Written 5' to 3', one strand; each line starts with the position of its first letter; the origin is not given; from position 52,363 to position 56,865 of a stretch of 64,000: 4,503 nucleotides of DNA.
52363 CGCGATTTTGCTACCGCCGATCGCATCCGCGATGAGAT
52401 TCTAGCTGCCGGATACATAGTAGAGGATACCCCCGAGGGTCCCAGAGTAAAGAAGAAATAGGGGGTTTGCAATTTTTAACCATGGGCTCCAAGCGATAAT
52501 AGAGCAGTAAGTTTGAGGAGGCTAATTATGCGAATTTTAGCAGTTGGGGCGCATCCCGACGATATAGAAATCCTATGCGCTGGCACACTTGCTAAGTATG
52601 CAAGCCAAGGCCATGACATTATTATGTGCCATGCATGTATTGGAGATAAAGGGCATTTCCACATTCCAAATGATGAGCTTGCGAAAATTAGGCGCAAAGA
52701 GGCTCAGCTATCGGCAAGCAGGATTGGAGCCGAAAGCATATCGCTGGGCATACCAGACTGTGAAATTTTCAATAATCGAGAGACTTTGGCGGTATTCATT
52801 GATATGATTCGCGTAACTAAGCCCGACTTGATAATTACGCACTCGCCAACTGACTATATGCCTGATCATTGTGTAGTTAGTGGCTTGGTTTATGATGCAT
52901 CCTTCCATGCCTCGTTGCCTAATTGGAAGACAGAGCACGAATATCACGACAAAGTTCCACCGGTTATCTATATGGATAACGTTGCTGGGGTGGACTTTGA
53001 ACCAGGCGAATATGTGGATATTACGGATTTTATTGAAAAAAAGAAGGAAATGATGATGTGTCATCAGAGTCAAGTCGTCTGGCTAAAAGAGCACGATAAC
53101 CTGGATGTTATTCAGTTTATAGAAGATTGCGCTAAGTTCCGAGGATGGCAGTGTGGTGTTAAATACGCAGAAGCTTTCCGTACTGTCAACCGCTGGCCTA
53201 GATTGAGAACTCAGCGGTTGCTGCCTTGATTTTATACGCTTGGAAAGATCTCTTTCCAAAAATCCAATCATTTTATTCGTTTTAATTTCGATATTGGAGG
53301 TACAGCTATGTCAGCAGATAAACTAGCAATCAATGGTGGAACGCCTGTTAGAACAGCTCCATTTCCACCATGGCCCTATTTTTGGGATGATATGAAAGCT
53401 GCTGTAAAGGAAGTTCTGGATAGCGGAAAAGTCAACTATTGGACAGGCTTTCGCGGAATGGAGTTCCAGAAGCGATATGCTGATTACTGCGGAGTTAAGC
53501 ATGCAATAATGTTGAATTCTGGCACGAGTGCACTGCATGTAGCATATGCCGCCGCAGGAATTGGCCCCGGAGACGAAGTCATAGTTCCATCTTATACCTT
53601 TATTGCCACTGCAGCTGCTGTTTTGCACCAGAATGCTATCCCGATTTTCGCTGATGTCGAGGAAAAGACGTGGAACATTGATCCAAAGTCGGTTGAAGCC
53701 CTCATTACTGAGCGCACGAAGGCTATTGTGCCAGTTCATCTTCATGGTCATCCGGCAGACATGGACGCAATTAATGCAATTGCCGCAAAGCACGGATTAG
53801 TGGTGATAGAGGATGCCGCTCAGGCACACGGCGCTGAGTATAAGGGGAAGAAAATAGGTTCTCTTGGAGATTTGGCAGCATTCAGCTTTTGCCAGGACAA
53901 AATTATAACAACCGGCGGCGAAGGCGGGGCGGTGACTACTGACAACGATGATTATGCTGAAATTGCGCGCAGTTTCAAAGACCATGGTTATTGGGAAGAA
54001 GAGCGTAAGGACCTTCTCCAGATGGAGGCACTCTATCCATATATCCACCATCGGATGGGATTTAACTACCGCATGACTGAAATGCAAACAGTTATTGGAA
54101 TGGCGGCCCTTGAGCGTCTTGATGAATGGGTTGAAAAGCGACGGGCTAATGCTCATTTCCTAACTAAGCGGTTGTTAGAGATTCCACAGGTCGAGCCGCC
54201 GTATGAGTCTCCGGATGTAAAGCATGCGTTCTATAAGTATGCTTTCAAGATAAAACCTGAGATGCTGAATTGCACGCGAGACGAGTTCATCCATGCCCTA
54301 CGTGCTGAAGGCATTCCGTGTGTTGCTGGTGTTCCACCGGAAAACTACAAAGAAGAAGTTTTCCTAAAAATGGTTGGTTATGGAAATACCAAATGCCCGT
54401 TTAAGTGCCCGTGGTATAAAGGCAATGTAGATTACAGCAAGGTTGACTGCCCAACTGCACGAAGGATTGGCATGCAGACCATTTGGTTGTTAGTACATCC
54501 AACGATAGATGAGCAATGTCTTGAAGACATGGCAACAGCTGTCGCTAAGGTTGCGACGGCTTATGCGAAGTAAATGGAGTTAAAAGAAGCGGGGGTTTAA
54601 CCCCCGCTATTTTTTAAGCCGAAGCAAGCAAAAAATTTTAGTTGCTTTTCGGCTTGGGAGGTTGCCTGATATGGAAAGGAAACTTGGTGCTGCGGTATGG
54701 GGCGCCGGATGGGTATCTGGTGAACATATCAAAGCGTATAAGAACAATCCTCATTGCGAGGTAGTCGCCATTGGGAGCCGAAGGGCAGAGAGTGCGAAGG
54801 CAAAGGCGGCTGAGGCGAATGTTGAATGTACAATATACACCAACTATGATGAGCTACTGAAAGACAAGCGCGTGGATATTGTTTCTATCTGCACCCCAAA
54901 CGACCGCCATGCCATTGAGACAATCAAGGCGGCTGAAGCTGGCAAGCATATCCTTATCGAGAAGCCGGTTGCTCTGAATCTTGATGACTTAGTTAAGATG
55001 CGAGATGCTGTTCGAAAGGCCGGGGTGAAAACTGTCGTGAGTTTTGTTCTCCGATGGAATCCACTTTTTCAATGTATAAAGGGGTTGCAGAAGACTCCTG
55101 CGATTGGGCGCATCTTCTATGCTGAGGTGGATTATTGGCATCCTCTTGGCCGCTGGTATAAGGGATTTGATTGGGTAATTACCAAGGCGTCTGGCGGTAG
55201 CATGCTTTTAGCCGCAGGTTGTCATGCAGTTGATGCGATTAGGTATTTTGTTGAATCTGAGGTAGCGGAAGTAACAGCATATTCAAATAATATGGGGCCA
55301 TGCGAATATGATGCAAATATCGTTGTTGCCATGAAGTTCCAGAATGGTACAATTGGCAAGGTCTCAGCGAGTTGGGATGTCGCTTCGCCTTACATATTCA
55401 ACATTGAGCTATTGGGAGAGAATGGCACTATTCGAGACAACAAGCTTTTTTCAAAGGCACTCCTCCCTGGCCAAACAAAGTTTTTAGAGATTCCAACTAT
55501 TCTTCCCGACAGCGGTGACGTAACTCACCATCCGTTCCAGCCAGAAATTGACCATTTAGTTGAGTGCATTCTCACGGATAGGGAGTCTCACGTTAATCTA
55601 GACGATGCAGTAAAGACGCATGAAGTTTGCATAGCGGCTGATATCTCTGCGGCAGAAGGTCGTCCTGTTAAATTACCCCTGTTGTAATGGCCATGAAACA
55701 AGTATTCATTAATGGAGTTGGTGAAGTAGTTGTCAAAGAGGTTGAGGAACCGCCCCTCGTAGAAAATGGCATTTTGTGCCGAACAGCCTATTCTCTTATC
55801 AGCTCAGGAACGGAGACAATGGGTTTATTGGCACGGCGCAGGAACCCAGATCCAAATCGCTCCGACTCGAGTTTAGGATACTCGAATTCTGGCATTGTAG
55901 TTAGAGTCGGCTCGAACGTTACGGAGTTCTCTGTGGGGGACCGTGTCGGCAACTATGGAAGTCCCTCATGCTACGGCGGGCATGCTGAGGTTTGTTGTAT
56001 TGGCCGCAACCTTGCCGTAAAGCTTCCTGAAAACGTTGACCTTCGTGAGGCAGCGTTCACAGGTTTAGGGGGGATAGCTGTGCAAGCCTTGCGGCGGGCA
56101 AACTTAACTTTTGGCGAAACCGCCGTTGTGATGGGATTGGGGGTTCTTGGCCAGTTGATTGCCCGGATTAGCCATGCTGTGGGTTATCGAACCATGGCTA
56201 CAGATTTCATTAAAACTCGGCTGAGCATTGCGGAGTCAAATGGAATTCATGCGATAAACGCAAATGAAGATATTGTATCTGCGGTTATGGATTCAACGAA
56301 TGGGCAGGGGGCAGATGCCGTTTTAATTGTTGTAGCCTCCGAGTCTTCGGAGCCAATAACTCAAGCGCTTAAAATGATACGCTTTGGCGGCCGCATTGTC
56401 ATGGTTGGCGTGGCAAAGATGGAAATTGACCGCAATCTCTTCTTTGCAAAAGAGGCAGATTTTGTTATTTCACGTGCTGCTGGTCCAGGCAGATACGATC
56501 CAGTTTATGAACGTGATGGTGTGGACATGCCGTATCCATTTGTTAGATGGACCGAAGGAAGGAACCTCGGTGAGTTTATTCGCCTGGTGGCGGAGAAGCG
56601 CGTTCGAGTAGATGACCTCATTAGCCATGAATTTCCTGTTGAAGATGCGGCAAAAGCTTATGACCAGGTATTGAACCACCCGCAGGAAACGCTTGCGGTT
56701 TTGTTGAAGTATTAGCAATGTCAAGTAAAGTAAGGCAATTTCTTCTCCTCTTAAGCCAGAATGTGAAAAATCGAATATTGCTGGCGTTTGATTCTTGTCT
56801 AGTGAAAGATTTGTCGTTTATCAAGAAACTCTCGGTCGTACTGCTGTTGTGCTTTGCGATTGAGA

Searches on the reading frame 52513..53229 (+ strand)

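Call 11: search_protein_families(library=pfam, proteins=[window:52513-53229:+])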
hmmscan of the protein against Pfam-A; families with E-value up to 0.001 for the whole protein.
window:52513-53229:+ (238 aa): 1 family
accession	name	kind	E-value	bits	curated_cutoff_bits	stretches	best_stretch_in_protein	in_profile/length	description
PF02585.22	PIG-L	-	1.4e-25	90.7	28.2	1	9-129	1-128/129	GlcNAc-PI de-N-acetylase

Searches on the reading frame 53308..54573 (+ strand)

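Call 11: search_protein_families(library=pfam, proteins=[window:53308-54573:+])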
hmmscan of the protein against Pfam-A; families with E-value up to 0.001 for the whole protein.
window:53308-54573:+ (421 aa): 5 families
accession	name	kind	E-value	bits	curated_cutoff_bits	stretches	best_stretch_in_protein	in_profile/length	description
PF01041.23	DegT_DnrJ_EryC1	-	5.9e-107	358.4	19.8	1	29-364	7-329/360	DegT/DnrJ/EryC1/StrS aminotransferase family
PF00155.27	Aminotran_1_2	-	1.1e-08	35.2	19.7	1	29-175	22-191/361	Aminotransferase class I and II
PF01212.27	Beta_elim_lyase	-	4.5e-08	33.2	27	1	51-293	35-269/288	Beta-eliminating lyase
PF01053.26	Cys_Met_Meta_PP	-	0.00018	20.6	27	1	53-175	57-179/381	Cys/Met metabolism PLP-dependent enzyme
PF00266.25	Aminotran_5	-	0.00021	20.8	21.5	1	67-175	65-181/371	Aminotransferase class-V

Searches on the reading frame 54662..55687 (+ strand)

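Call 11: search_protein_families(library=pfam, proteins=[window:54662-55687:+])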
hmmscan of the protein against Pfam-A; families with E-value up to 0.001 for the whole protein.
window:54662-55687:+ (341 aa): 4 families
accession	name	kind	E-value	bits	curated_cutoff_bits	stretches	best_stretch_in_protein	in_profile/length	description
PF01408.29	GFO_IDH_MocA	-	7.9e-27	94.8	24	1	10-127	3-119/120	Oxidoreductase family, NAD-binding Rossmann fold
PF22725.1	GFO_IDH_MocA_C3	-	2.8e-21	76.2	27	1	139-258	4-124/124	GFO/IDH/MocA C-terminal domain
PF02894.22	GFO_IDH_MocA_C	-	1.9e-15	57.7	22.9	1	148-338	9-218/218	Oxidoreductase family, C-terminal alpha/beta domain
PF03447.22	NAD_binding_3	-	2e-06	28.9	24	1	14-125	1-114/116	Homoserine dehydrogenase, NAD binding domain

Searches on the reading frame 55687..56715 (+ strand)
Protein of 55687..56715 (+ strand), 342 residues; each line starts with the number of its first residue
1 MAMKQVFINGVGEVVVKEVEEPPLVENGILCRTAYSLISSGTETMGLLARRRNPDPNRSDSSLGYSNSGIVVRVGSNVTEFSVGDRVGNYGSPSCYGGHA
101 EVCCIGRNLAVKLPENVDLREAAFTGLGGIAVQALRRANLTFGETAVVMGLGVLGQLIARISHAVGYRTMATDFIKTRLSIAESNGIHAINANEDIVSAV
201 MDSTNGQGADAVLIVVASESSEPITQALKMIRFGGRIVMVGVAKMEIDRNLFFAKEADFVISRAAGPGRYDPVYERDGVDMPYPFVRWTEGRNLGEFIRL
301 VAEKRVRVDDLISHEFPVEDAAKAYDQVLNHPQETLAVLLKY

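Call 12: search_protein_families(library=pfam, proteins=[window:55687-56715:+])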
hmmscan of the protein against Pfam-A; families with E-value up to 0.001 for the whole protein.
window:55687-56715:+ (342 aa): 3 families
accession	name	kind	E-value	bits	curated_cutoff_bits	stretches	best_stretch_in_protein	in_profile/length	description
PF00107.32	ADH_zinc_N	-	6.3e-16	58.9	31.8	1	154-262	2-112/129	Zinc-binding dehydrogenase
PF08240.17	ADH_N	-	1.3e-06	29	23.5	1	61-123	34-81/104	Alcohol dehydrogenase GroES-like domain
PF13602.12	ADH_zinc_N_2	-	1.9e-06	29.3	27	1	195-328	13-123/134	Zinc-binding dehydrogenase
